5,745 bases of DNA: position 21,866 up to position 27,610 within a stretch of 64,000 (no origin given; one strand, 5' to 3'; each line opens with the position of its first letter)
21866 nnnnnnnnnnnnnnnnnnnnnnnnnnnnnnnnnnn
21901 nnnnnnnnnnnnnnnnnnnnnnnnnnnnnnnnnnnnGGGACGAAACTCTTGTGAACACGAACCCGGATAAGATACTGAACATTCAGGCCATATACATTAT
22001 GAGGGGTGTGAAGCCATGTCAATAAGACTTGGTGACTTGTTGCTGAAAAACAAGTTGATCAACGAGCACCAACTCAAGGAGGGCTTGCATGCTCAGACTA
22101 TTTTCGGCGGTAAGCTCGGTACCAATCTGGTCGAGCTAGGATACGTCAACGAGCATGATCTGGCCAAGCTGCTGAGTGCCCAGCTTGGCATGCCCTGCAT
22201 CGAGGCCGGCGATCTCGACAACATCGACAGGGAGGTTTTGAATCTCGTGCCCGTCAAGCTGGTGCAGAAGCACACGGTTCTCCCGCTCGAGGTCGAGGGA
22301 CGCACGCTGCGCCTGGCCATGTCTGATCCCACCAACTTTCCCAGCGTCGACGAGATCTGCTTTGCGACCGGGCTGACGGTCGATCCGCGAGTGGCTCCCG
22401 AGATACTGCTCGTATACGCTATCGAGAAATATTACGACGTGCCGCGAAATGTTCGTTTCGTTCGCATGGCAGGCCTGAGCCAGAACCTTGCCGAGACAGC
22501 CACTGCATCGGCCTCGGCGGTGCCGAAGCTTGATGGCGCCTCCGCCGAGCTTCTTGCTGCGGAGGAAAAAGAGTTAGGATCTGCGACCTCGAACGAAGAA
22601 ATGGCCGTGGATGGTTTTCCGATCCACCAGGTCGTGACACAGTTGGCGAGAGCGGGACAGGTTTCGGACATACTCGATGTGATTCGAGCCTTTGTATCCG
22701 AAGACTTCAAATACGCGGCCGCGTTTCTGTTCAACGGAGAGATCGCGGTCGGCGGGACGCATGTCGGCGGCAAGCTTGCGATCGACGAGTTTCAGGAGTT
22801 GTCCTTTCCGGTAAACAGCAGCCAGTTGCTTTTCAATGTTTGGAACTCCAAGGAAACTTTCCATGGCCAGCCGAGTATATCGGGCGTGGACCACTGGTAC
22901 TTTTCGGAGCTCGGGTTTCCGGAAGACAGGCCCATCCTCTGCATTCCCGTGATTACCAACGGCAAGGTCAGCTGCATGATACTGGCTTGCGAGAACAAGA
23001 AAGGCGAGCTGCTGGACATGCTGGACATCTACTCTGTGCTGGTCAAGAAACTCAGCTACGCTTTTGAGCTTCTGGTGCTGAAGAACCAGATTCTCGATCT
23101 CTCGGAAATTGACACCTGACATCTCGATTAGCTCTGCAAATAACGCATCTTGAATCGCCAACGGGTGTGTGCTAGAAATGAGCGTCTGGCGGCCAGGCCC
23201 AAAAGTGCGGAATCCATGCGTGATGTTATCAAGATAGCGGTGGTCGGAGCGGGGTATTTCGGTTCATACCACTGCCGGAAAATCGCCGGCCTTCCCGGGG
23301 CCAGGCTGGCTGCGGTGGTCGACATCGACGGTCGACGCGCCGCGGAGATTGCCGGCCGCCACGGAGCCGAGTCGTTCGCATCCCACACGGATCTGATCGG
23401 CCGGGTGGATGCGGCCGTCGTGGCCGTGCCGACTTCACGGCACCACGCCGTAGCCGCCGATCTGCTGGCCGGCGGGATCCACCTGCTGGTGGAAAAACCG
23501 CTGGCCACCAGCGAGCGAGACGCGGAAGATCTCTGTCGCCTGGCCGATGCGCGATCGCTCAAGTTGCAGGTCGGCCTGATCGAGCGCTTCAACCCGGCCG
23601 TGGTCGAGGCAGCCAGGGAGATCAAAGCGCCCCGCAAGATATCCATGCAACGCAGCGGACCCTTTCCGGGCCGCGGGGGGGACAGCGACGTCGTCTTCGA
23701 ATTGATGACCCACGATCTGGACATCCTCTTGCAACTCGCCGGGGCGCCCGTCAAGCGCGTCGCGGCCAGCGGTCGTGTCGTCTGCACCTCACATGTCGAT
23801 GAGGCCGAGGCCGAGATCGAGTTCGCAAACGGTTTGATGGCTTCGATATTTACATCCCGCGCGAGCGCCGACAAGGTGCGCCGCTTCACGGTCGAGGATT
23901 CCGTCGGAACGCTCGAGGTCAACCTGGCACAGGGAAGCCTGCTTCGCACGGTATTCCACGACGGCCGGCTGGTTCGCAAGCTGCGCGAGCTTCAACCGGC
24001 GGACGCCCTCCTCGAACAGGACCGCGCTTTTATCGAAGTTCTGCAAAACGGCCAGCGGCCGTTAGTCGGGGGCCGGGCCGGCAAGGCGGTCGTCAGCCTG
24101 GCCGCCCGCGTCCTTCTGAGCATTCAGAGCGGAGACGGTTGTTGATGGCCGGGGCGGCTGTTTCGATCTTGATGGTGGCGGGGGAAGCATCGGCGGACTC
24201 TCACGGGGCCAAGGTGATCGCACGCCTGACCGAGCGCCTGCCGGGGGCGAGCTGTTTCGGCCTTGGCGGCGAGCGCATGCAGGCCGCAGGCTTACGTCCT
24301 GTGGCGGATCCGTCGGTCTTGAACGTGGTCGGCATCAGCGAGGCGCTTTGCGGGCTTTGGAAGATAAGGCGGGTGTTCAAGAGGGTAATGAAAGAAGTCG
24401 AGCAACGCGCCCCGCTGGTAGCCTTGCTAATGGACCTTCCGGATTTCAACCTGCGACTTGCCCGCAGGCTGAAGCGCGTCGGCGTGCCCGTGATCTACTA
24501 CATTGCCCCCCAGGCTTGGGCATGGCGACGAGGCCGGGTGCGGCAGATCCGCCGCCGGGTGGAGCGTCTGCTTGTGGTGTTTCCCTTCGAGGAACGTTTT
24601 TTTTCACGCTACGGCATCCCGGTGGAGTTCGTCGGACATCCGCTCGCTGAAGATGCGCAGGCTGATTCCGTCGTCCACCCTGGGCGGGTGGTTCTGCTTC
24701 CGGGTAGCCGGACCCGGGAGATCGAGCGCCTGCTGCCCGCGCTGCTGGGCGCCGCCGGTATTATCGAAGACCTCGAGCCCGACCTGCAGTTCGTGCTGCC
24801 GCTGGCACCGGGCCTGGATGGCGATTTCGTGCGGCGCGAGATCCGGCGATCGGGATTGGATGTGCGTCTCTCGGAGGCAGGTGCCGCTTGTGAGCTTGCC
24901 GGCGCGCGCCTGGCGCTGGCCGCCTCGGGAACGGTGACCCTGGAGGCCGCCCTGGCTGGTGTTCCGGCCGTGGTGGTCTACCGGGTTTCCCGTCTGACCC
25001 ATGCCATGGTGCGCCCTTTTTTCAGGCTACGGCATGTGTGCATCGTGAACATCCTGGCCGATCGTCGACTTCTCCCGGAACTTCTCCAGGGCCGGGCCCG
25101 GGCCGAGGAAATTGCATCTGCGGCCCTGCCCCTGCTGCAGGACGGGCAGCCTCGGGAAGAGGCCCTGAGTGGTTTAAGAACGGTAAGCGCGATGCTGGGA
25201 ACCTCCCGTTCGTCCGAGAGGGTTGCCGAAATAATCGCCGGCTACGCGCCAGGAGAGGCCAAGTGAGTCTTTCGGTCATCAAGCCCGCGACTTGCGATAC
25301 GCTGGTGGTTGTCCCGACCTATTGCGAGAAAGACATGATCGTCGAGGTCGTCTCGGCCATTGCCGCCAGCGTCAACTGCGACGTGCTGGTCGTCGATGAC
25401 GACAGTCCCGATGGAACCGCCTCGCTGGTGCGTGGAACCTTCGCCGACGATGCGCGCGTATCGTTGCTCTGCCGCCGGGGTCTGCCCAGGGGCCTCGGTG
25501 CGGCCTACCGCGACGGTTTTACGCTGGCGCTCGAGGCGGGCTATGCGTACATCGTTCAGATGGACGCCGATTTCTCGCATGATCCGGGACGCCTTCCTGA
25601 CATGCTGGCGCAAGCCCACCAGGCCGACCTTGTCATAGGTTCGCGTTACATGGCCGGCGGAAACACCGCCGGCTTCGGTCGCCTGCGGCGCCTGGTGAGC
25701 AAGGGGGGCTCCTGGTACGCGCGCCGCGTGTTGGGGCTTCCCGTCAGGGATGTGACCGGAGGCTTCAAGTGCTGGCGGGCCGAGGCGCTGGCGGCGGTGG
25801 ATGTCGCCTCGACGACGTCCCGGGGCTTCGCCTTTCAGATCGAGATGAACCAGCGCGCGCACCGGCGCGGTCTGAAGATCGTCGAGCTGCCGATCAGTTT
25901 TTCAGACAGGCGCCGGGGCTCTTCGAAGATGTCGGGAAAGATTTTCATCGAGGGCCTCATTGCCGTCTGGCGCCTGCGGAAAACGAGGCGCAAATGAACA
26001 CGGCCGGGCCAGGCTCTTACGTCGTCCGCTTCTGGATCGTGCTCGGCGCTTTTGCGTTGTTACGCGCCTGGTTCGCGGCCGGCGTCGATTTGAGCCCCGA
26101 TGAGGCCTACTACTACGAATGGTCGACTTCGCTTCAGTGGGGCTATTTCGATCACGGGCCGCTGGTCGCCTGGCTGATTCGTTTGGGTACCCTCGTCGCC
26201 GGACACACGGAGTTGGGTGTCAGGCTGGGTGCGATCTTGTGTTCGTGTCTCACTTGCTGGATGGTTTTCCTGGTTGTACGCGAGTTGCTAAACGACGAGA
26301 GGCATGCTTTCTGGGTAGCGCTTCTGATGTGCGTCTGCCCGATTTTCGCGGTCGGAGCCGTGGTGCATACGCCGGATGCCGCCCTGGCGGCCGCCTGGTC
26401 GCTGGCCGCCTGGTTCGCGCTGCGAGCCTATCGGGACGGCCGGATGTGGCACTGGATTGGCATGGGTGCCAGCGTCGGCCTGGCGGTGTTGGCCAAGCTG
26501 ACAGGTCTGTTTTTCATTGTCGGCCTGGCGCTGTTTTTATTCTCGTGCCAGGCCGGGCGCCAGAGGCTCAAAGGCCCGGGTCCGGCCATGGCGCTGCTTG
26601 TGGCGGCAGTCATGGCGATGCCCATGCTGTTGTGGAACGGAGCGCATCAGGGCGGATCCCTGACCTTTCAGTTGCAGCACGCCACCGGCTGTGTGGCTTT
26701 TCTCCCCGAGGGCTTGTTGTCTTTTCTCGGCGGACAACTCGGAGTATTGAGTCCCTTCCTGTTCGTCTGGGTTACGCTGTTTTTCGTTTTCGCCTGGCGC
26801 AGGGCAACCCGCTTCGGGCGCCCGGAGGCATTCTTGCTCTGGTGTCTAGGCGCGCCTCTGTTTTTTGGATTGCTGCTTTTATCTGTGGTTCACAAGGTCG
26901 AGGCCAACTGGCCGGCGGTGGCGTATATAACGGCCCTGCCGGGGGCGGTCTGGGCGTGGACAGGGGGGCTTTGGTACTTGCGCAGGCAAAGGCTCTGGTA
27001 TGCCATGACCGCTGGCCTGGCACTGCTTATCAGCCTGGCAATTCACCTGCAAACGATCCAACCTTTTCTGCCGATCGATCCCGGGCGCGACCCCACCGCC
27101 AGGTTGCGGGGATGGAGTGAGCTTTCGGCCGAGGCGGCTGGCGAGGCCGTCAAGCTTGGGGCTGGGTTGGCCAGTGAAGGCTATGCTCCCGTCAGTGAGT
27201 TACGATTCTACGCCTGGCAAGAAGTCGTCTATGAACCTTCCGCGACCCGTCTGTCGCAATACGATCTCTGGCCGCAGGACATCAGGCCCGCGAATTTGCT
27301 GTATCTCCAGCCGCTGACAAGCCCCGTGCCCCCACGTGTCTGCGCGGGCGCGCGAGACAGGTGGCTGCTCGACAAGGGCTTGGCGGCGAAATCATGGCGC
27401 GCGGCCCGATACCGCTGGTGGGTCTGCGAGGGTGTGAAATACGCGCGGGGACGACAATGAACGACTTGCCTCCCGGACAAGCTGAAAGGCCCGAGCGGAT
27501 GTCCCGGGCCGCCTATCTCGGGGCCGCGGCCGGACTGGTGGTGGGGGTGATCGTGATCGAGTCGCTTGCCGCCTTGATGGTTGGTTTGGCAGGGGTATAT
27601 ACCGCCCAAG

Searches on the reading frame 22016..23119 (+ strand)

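Call 51: search_protein_families(library=pfam, proteins=[window:22016-23119:+], max_evalue=0.00001)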
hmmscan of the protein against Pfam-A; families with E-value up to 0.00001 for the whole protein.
window:22016-23119:+ (367 aa): 1 family
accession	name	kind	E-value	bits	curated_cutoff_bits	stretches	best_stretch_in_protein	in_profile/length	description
PF05157.20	MshEN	-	1.7e-17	63.6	23.1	1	58-143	2-87/90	MshEN domain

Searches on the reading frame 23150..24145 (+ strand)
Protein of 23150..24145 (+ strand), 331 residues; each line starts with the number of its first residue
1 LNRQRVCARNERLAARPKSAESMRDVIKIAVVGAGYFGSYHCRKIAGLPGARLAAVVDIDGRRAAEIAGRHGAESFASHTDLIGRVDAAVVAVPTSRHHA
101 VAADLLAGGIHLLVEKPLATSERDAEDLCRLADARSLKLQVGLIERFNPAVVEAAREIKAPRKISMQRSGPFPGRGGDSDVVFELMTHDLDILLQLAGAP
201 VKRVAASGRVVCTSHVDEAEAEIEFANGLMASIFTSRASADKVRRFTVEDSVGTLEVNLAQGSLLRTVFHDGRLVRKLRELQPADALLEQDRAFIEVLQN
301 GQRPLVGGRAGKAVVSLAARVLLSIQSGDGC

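Call 51: search_protein_families(library=pfam, proteins=[window:23150-24145:+], max_evalue=0.00001)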
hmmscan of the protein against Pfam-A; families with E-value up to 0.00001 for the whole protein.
window:23150-24145:+ (331 aa): 2 families
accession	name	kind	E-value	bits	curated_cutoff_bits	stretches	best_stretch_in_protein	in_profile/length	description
PF01408.29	GFO_IDH_MocA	-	2.5e-26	93.2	24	1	27-142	1-119/120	Oxidoreductase family, NAD-binding Rossmann fold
PF22725.1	GFO_IDH_MocA_C3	-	7.8e-09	36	27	1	179-255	43-123/124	GFO/IDH/MocA C-terminal domain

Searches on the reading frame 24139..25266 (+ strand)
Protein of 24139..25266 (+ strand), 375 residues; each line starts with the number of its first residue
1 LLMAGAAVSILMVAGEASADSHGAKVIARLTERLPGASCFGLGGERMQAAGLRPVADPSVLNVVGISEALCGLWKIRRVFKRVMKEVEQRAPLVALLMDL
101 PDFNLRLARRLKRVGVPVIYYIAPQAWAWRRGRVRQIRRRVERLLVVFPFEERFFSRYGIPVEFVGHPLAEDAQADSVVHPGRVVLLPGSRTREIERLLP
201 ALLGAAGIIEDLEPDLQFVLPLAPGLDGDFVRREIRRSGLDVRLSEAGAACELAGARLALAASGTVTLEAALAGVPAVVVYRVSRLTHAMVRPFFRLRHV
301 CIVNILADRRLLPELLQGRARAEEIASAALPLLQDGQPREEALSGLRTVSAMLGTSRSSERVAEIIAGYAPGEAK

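Call 51: search_protein_families(library=pfam, proteins=[window:24139-25266:+], max_evalue=0.00001)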
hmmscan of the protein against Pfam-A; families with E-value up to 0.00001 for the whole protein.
window:24139-25266:+ (375 aa): 1 family
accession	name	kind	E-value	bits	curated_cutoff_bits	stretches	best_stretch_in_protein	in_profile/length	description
PF02684.21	LpxB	-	8.1e-82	275.5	22.6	1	10-358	1-364/374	Lipid-A-disaccharide synthetase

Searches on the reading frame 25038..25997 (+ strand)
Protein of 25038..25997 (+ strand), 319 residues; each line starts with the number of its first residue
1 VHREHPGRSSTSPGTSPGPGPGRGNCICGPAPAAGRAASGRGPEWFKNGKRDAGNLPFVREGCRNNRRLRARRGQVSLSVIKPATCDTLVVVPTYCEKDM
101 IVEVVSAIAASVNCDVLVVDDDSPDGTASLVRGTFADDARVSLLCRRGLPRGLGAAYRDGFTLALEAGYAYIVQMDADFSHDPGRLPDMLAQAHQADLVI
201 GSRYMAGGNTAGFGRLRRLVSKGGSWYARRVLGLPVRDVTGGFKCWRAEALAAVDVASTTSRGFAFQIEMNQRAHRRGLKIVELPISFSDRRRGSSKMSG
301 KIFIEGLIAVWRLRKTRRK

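Call 77: search_protein_families(library=pfam, proteins=[window:25038-25997:+], max_evalue=0.001)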
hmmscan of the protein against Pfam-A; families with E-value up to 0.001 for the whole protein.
window:25038-25997:+ (319 aa): 1 family
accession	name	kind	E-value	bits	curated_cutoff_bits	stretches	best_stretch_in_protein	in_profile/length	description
PF00535.33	Glycos_transf_2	-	1.6e-20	74.2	23.3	1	90-251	2-164/168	Glycosyl transferase family 2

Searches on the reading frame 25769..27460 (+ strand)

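Call 51: search_protein_families(library=pfam, proteins=[window:25769-27460:+], max_evalue=0.00001)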
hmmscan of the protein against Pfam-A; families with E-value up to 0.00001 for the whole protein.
window:25769-27460:+ (563 aa): 2 families
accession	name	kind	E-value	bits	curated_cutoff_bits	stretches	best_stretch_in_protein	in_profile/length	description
PF13231.12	PMT_2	-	3.5e-32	112.3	26.1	1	128-289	1-160/160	Dolichyl-phosphate-mannose-protein mannosyltransferase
PF02366.24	PMT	-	1.8e-07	31.4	22.7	1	124-257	57-195/245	Dolichyl-phosphate-mannose-protein mannosyltransferase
